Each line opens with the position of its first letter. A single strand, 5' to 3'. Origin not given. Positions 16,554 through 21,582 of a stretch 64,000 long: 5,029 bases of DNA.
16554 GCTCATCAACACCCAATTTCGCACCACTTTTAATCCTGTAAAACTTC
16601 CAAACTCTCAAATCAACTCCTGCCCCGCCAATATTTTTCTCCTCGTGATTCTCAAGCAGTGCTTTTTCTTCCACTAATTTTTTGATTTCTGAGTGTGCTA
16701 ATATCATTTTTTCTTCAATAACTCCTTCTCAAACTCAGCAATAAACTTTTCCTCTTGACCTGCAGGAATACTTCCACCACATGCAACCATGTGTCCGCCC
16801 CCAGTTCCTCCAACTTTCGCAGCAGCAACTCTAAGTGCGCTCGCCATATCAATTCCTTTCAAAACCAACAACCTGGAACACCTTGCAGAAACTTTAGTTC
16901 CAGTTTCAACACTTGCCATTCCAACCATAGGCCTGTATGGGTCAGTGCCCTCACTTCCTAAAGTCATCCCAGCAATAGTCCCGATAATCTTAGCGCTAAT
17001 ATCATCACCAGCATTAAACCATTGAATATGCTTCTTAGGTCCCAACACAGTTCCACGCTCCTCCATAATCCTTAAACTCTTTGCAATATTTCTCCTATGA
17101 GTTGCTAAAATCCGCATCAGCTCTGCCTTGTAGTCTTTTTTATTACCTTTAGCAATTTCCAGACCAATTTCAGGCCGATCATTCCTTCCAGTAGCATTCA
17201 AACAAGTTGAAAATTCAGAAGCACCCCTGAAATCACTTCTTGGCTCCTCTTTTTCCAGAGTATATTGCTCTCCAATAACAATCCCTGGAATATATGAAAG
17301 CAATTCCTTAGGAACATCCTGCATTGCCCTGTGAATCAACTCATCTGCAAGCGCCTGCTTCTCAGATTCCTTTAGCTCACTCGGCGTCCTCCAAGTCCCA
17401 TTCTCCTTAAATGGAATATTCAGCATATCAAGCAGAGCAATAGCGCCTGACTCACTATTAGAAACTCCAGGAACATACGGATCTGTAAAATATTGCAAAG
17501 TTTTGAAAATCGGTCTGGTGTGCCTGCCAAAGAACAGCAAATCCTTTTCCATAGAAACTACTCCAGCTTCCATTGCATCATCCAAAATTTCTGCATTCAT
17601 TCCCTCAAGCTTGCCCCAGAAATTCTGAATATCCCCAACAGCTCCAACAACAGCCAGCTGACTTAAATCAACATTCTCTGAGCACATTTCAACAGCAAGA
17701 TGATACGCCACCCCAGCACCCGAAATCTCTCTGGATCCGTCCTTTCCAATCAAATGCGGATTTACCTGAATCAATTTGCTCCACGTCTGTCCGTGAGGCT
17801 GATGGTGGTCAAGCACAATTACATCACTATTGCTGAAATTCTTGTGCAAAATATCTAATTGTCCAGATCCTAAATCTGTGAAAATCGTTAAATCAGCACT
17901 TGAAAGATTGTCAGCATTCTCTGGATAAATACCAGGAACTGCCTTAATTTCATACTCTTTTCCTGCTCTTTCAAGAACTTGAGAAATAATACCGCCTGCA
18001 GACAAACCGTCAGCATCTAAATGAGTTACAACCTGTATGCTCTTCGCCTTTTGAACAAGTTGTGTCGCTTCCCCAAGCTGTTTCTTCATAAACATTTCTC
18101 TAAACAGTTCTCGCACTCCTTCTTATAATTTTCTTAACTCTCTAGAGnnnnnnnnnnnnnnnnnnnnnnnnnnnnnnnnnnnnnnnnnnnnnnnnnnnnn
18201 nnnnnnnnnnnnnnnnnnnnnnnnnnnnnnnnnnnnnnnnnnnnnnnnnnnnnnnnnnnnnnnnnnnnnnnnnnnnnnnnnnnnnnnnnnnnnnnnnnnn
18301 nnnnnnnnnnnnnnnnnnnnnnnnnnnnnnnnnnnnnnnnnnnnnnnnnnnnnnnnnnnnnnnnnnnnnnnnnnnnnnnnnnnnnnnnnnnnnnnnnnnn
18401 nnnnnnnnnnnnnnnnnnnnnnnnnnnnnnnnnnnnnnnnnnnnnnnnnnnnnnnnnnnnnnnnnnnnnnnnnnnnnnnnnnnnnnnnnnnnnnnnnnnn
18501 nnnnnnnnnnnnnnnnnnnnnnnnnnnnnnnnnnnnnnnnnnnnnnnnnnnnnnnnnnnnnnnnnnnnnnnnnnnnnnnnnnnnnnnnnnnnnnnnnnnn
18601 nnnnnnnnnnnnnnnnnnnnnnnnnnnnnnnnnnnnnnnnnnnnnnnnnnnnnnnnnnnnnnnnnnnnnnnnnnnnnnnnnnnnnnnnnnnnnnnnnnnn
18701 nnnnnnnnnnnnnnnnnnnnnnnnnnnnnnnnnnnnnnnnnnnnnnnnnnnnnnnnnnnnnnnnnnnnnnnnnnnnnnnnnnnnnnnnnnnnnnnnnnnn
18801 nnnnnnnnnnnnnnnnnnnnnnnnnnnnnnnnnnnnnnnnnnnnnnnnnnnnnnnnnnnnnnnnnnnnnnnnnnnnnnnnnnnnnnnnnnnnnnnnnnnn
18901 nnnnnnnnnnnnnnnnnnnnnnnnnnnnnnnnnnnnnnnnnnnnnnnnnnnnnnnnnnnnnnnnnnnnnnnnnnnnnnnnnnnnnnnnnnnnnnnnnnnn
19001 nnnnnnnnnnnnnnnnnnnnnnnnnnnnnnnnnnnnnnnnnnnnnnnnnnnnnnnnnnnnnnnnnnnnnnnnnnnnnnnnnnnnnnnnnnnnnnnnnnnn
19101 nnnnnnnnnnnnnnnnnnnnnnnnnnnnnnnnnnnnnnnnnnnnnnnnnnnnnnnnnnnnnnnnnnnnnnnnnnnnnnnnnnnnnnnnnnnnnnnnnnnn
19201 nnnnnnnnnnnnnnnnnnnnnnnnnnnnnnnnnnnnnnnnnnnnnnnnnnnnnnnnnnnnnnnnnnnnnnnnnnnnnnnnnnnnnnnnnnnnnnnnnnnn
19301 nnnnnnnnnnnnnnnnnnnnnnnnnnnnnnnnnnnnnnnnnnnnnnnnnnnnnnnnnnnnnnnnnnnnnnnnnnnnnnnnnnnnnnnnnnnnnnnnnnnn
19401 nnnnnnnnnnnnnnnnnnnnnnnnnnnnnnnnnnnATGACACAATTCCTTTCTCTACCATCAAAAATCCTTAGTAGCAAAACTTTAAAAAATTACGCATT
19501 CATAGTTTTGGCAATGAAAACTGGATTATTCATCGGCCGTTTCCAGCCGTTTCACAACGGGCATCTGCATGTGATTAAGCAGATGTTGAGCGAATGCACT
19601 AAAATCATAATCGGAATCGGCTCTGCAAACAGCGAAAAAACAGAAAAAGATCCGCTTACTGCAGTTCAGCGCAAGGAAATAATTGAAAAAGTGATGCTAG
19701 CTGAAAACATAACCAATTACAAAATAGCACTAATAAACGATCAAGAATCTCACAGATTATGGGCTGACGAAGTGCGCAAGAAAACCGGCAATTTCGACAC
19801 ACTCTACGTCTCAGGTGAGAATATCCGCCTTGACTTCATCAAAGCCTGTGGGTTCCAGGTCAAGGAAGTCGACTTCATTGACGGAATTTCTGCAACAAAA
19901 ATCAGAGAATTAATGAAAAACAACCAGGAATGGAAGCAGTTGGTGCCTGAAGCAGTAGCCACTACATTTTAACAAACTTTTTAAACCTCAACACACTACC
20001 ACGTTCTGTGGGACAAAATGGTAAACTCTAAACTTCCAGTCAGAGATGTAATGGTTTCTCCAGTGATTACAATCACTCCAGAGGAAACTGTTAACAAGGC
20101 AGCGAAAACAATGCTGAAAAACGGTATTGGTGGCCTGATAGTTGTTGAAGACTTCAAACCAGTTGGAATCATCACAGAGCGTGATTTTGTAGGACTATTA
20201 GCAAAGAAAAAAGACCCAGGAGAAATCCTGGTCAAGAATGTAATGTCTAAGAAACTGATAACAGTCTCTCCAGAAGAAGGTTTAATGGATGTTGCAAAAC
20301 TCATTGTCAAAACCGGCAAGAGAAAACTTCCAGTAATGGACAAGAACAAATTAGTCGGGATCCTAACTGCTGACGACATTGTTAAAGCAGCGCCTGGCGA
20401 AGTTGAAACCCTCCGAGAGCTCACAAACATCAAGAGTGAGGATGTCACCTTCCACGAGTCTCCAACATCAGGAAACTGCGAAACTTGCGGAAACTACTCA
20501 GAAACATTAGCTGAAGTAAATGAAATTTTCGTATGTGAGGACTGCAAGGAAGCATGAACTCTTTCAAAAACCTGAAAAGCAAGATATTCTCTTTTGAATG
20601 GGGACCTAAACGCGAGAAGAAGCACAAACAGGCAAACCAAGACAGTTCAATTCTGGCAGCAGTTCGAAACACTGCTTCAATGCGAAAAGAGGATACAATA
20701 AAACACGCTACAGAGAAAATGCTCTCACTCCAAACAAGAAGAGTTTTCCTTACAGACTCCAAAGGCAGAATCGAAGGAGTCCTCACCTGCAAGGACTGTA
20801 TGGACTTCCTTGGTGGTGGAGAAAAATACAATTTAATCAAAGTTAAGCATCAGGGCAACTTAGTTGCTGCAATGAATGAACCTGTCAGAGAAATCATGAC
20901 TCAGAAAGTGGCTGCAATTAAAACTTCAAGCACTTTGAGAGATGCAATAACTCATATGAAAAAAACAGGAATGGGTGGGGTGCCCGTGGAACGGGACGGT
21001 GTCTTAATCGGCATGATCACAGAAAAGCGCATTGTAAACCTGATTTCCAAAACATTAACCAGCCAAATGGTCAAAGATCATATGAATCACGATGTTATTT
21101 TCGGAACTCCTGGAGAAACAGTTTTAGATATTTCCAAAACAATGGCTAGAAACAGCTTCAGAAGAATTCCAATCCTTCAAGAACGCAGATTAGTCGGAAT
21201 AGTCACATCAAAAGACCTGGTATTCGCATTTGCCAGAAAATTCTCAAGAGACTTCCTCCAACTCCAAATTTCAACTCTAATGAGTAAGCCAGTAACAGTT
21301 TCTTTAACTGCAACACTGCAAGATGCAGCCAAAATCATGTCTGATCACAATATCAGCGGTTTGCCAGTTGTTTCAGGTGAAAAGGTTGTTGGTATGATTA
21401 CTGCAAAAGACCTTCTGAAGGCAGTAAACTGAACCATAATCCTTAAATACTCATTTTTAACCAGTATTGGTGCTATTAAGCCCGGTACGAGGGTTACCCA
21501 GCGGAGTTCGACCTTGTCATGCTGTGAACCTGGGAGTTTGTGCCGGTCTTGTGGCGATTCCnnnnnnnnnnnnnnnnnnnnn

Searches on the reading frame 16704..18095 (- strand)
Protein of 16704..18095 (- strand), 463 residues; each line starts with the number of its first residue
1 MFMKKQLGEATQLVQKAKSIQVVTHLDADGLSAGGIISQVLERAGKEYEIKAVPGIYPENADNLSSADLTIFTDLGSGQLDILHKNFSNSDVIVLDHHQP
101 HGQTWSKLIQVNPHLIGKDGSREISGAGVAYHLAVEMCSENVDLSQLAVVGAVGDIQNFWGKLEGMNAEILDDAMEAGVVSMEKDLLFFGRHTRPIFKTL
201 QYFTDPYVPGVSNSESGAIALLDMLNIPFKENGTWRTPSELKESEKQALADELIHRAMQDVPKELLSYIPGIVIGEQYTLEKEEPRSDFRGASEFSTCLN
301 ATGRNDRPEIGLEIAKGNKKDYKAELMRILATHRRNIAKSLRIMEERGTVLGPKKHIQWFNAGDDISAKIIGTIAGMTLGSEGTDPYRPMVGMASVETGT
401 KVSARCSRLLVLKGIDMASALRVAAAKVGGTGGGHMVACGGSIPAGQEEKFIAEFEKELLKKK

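Call 81: search_protein_families(library=pfam, max_evalue=0.00001, proteins=[window:16704-18095:-])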
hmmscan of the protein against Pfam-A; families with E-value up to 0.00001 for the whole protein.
window:16704-18095:- (463 aa): 3 families
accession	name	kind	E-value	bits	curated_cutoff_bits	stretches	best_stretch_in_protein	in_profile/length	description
PF21763.2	DHH_CID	-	5.1e-22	78.5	27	1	188-260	1-73/84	DHH-CID domain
PF02272.25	DHHA1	-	1.5e-12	48.3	25.9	1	363-459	10-100/102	DHHA1 domain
PF01368.27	DHH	-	6.1e-08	33.4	28.1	1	20-140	2-108/125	DHH family, N-terminal domain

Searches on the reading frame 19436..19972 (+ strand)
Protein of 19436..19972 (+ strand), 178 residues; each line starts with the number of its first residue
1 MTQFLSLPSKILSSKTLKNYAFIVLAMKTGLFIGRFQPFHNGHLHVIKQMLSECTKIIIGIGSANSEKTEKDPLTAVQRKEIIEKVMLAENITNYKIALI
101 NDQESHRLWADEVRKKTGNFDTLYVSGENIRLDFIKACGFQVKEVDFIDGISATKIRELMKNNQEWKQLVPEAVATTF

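Call 81: search_protein_families(library=pfam, max_evalue=0.00001, proteins=[window:19436-19972:+])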
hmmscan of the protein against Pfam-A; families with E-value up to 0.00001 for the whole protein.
window:19436-19972:+ (178 aa): 1 family
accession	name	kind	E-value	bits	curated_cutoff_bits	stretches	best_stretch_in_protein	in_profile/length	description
PF01467.32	CTP_transf_like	-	2.3e-14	54.2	21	1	31-167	1-109/133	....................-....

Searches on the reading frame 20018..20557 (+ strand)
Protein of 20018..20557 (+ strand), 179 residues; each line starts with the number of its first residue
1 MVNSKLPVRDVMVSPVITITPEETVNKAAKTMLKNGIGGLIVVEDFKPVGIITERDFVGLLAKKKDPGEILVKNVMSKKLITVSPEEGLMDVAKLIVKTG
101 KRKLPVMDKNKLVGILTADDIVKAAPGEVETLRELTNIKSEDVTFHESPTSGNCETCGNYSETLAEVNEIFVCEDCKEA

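Call 81: search_protein_families(library=pfam, max_evalue=0.00001, proteins=[window:20018-20557:+])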
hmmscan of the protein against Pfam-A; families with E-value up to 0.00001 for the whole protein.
window:20018-20557:+ (179 aa): 1 family
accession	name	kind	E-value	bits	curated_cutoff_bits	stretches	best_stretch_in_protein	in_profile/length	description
PF00571.33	CBS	-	2.6e-31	108.1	24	2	8-62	1-56/57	CBS domain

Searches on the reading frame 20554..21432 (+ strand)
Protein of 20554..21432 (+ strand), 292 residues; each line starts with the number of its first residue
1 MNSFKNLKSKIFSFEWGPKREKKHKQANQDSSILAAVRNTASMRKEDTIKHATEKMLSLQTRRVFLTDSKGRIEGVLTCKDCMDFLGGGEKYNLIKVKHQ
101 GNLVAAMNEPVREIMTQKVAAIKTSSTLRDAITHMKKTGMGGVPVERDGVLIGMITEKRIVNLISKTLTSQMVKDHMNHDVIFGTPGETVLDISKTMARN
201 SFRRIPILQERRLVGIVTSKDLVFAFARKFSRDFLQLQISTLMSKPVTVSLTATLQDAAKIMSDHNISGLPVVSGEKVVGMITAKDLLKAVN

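Call 81: search_protein_families(library=pfam, max_evalue=0.00001, proteins=[window:20554-21432:+])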
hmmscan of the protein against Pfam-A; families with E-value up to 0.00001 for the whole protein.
window:20554-21432:+ (292 aa): 1 family
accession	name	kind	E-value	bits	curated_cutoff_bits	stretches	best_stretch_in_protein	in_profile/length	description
PF00571.33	CBS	-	5.5e-48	161.5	24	3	240-291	2-55/57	CBS domain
